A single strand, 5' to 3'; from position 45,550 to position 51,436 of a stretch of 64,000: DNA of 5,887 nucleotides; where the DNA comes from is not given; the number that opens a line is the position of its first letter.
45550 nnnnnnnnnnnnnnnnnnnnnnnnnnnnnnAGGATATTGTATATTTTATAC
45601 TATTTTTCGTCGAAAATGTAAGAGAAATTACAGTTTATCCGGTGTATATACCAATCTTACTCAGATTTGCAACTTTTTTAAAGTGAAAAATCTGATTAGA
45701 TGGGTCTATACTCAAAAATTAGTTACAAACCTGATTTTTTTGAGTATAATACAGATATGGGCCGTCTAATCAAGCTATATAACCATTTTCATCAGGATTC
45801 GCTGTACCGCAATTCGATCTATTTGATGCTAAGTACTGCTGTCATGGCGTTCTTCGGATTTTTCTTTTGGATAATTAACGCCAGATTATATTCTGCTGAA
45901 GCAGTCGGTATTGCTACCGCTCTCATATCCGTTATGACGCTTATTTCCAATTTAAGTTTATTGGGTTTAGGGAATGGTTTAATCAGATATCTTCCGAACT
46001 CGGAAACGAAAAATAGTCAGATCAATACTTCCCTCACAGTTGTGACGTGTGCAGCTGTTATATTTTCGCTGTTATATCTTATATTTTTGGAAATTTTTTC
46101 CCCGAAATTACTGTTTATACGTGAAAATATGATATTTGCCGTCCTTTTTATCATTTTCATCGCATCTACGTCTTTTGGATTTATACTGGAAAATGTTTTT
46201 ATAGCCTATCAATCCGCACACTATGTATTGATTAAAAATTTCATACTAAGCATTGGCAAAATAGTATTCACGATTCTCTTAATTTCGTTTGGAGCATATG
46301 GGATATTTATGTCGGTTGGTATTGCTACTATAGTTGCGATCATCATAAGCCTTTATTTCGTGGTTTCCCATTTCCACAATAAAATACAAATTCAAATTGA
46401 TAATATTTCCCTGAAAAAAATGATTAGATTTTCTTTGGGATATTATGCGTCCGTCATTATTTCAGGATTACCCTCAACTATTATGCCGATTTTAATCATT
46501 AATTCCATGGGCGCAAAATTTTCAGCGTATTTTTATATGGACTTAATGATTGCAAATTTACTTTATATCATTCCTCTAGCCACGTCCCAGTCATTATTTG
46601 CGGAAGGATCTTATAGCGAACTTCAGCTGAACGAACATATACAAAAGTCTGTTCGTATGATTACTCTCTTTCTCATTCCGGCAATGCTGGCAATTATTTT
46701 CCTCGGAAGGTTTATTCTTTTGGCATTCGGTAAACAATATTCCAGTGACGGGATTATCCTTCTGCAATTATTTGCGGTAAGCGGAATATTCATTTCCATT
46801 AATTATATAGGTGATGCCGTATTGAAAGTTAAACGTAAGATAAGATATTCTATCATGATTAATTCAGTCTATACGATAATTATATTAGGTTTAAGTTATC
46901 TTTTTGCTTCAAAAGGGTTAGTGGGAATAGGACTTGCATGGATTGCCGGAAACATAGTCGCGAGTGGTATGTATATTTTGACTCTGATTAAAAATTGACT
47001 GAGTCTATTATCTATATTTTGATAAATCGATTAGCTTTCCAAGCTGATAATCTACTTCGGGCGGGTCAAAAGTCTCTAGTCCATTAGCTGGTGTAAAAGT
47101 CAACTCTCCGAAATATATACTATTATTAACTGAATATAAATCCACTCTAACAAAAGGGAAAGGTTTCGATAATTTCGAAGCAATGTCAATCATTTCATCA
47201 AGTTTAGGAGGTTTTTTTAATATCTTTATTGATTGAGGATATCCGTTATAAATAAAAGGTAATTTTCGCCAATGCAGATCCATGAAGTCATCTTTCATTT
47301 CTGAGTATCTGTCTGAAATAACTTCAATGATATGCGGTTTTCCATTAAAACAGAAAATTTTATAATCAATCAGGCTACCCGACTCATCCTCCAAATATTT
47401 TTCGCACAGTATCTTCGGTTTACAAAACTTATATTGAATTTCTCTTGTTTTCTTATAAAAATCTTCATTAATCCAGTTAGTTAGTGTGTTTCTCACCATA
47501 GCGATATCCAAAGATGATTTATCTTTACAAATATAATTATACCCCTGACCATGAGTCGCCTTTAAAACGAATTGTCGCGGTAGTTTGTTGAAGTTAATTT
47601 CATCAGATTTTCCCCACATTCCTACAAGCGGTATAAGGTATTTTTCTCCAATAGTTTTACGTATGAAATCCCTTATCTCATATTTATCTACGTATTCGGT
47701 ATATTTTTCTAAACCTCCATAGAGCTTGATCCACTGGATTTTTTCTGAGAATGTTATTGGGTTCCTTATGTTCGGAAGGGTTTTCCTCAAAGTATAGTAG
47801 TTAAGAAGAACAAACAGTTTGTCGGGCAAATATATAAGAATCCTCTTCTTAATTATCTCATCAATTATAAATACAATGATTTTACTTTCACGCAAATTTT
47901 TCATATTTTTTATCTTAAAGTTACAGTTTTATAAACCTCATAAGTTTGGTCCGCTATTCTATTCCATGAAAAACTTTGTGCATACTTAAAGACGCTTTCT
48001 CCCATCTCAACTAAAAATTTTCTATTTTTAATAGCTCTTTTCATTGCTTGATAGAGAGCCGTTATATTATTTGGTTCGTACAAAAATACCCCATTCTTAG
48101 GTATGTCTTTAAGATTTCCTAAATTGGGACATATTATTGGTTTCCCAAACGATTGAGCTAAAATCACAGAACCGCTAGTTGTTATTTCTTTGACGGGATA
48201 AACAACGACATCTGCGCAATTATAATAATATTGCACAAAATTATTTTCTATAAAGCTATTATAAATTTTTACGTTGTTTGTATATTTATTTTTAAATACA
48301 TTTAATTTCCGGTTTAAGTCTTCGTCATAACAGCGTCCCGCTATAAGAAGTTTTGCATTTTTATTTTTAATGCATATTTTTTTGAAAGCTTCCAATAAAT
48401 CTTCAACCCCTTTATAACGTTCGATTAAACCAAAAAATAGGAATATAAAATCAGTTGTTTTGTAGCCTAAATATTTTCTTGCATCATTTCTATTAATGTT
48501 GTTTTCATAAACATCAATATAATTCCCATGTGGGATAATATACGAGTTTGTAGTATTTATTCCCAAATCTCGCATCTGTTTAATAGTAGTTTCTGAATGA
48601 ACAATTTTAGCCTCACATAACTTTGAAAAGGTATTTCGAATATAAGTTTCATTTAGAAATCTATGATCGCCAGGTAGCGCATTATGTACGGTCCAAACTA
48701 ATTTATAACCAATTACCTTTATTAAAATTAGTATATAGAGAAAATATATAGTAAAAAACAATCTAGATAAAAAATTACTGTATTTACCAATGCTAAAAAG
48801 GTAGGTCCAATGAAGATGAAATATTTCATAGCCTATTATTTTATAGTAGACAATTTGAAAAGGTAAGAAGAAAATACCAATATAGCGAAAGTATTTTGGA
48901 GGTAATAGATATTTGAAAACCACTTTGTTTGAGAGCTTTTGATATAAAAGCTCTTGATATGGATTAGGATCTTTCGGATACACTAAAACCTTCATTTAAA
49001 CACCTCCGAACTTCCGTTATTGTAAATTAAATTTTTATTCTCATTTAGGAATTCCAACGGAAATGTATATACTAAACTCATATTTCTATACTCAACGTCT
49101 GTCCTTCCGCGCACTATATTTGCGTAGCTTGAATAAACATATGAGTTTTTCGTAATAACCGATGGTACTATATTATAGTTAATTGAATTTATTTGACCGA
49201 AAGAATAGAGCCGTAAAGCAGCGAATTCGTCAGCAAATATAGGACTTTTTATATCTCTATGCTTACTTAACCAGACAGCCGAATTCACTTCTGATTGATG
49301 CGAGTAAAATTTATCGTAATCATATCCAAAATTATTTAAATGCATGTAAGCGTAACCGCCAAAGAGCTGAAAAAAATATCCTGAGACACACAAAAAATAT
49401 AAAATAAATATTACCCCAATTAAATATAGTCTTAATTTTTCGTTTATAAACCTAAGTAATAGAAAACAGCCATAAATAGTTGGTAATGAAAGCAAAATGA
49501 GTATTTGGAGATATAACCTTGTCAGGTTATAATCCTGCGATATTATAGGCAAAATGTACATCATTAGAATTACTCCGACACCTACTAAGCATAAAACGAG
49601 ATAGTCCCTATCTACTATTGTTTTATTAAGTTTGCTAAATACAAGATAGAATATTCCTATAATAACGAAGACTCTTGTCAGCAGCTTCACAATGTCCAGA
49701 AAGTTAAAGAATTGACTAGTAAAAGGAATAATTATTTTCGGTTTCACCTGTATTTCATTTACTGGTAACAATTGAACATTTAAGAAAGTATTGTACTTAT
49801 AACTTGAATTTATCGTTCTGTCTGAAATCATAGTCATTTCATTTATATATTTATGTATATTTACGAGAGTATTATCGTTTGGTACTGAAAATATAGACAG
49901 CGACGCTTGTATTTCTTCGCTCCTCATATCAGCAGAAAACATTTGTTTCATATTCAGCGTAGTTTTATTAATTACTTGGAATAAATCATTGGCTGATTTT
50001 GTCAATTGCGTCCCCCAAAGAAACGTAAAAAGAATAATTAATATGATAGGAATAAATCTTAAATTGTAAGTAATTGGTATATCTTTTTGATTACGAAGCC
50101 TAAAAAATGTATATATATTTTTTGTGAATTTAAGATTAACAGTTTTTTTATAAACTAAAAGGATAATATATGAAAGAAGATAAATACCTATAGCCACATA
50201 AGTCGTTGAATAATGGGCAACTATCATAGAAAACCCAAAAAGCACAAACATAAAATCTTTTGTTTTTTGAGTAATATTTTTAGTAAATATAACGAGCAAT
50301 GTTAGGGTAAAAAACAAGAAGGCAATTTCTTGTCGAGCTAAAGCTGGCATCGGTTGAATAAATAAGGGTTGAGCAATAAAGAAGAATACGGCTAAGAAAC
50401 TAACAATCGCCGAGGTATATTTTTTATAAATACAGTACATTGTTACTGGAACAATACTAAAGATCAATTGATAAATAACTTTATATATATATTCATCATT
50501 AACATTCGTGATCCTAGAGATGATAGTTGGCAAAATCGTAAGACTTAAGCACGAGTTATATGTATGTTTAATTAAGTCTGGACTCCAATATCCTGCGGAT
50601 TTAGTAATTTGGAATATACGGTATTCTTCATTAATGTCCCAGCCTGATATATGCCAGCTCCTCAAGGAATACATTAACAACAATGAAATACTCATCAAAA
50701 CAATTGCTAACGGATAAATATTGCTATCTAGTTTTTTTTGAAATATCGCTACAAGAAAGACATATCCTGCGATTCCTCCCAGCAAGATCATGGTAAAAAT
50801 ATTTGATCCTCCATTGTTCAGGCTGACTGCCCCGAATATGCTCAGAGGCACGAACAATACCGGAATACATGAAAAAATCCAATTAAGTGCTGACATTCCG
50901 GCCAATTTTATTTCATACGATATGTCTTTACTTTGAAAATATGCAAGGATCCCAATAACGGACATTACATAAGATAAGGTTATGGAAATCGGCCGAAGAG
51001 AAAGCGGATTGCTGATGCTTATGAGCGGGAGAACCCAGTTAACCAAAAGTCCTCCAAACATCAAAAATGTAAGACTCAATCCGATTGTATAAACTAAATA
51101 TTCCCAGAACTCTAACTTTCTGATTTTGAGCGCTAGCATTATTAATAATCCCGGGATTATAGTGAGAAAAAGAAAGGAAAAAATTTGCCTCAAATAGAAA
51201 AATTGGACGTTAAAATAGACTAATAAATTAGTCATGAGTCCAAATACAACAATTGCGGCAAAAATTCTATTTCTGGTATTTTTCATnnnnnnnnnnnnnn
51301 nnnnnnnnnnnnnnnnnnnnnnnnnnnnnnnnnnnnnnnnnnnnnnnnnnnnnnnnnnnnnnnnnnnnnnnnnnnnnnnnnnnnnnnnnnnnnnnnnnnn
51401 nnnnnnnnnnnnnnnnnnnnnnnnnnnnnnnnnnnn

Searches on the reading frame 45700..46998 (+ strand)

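Call 69: search_protein_families(library=pfam, proteins=[window:45700-46998:+], max_evalue=0.001)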
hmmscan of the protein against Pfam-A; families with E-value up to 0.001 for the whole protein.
window:45700-46998:+ (432 aa): 2 families
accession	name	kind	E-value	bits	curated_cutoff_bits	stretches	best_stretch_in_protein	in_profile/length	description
PF01943.22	Polysacc_synt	-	2.1e-07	31.1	28.2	1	36-267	2-233/274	Polysaccharide biosynthesis protein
PF13440.11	Polysacc_synt_3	-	0.00015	21.6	23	1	61-348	3-289/293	Polysaccharide biosynthesis protein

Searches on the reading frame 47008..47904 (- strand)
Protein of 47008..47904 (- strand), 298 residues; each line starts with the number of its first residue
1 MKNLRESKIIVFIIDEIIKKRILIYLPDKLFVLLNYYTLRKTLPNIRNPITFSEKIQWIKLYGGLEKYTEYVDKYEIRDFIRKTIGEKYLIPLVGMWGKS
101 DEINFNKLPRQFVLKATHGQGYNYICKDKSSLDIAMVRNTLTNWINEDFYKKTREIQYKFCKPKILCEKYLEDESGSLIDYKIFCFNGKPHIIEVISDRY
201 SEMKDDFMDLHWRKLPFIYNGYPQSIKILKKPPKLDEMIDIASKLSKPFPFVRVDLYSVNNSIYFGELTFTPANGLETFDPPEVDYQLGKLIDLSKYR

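Call 69: search_protein_families(library=pfam, proteins=[window:47008-47904:-], max_evalue=0.001)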
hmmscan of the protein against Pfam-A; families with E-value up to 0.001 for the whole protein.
window:47008-47904:- (298 aa): 1 family
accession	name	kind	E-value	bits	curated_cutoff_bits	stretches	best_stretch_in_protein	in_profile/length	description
PF14305.11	ATPgrasp_TupA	-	5e-65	219.8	25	1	54-292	1-240/241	TupA-like ATPgrasp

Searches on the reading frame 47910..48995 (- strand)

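Call 69: search_protein_families(library=pfam, proteins=[window:47910-48995:-], max_evalue=0.001)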
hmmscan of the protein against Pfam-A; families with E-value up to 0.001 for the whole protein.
window:47910-48995:- (361 aa): 3 families
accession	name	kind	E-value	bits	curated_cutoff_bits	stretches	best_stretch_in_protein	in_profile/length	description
PF00534.26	Glycos_transf_1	-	2.1e-20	73.4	26.4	1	170-334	3-168/172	Glycosyl transferases group 1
PF13692.12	Glyco_trans_1_4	-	5.7e-18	66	27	1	184-324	3-142/142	Glycosyl transferases group 1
PF13439.12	Glyco_transf_4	-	0.00022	21.7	28.5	0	89-157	89-165/170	Glycosyltransferase Family 4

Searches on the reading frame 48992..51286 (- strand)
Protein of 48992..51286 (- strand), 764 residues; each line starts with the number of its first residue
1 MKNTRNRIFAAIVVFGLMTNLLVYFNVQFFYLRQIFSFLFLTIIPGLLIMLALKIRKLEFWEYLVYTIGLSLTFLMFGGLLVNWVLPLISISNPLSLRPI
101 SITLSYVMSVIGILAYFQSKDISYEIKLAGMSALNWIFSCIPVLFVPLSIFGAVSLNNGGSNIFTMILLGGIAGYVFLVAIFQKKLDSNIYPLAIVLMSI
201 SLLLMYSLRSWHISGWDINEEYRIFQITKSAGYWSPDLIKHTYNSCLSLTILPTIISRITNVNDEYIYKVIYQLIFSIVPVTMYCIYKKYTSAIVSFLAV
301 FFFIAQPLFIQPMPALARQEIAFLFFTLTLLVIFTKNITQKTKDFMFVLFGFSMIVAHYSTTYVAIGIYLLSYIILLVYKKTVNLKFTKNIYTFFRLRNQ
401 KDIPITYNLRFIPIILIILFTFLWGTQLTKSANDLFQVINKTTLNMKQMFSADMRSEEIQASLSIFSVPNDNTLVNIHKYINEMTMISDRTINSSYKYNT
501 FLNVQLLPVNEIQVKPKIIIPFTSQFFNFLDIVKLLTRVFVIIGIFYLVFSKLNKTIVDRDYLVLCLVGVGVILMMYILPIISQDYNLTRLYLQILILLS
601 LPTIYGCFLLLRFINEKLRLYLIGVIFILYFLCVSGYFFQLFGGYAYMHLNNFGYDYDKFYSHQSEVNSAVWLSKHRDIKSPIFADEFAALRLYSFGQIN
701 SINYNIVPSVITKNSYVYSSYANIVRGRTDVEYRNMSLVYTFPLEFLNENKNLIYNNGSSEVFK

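Call 69: search_protein_families(library=pfam, proteins=[window:48992-51286:-], max_evalue=0.001)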
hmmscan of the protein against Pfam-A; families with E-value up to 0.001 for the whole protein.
window:48992-51286:- (764 aa): 1 family
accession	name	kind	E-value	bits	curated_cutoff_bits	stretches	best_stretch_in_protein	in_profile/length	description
PF09971.14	DUF2206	-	2.9e-32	112.4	35.6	2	529-762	116-367/368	Predicted membrane protein (DUF2206)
